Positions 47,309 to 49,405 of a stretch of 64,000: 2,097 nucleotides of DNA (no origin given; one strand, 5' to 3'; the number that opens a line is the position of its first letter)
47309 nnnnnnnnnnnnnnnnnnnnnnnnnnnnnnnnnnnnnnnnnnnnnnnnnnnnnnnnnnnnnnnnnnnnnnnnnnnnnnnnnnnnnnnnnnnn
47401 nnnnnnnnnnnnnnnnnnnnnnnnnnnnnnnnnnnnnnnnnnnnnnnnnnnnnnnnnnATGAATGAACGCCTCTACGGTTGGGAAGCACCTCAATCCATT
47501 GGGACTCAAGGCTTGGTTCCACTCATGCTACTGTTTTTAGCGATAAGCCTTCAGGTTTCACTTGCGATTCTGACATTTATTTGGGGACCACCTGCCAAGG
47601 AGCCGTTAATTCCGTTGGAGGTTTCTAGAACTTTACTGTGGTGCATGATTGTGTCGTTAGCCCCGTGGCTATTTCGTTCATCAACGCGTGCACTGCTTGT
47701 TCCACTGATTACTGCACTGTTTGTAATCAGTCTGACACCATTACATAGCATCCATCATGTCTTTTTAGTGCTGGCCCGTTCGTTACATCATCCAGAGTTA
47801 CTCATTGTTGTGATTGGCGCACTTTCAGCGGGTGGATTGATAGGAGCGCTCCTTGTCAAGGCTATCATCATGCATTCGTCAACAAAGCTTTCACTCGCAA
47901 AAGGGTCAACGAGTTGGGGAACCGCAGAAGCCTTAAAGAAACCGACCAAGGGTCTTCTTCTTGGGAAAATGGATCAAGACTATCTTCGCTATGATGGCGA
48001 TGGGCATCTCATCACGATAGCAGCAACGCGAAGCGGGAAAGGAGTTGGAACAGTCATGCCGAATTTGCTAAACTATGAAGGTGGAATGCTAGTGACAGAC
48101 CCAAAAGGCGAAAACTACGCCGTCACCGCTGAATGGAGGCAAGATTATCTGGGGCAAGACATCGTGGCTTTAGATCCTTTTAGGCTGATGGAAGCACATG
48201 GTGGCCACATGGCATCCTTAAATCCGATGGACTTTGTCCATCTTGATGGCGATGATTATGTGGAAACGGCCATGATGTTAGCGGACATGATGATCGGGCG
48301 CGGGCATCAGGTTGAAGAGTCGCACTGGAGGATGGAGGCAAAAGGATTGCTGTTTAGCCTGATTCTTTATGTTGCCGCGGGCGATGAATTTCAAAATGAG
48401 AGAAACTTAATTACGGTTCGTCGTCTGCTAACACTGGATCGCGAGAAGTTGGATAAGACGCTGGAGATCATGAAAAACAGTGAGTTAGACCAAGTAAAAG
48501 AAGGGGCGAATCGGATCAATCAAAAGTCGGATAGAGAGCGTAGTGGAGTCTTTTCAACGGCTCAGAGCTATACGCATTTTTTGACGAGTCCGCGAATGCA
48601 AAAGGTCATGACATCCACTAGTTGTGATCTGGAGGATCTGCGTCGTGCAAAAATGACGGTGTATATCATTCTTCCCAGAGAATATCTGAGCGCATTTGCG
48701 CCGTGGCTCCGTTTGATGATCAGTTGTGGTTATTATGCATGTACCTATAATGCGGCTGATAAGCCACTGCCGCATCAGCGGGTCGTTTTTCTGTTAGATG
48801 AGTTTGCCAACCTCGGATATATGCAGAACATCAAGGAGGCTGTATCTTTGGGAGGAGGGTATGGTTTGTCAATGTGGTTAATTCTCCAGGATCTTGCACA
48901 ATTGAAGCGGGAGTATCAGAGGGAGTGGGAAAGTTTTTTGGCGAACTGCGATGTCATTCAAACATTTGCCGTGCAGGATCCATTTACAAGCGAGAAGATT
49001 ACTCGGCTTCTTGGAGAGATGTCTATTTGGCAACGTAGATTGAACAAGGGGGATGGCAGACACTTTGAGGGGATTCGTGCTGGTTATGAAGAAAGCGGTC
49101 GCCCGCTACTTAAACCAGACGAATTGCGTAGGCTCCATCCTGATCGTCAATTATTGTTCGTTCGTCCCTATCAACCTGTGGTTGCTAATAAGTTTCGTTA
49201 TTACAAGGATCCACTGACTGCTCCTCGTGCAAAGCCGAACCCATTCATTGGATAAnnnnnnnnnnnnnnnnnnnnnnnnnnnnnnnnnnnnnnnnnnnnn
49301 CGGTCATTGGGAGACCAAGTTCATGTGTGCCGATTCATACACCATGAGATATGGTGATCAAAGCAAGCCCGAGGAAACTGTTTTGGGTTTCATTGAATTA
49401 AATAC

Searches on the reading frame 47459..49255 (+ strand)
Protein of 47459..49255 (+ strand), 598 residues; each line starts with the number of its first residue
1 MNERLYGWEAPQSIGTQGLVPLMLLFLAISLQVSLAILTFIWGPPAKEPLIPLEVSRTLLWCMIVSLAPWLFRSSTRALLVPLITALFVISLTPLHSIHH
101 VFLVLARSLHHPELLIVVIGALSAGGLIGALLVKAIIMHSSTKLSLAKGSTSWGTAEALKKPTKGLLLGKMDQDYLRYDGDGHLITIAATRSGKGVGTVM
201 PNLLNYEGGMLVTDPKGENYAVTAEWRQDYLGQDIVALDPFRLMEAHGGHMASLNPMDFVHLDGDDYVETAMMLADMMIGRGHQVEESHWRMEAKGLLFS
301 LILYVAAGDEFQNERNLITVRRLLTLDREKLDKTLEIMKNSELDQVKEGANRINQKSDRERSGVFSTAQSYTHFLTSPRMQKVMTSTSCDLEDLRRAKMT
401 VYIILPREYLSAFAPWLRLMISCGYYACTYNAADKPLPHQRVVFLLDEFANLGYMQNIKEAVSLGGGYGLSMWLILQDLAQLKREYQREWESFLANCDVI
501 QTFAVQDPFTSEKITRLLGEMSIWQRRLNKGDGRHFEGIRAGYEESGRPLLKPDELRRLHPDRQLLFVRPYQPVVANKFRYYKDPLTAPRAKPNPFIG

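Call 10: search_protein_families(library=ncbifam, proteins=[window:47459-49255:+], max_evalue=0.00001)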
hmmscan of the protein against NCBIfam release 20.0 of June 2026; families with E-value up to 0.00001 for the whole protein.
window:47459-49255:+ (598 aa): 7 families
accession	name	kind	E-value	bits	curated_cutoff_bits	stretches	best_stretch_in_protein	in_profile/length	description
NF010450.0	PRK13876.1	subfamily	6.9e-63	212.9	674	1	128-594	87-556/667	IncP-type conjugal transfer protein TraG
NF045973.1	conju_CD1115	equivalog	1.4e-55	189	250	1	175-584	18-438/442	VirD4-like conjugal transfer protein, CD1115 family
NF010472.0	PRK13897.1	equivalog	2.1e-51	175.3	728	1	148-587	121-556/657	type IV secretion system component VirD4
NF010453.0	PRK13880.1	subfamily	4.6e-49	167.1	586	1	173-560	161-562/630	conjugal transfer coupling protein TraG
NF010394.0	PRK13822.1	subfamily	2e-45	155.7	443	1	180-588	223-628/643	conjugal transfer coupling protein TraG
TIGR02767.1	TraG-Ti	equivalog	1.2e-41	143.3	686.2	1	180-583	210-610/623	Ti-type conjugative transfer system protein TraG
NF010424.0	PRK13850.1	equivalog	2e-36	125.5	681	1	173-585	131-534/670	type IV secretion system ATPase VirD4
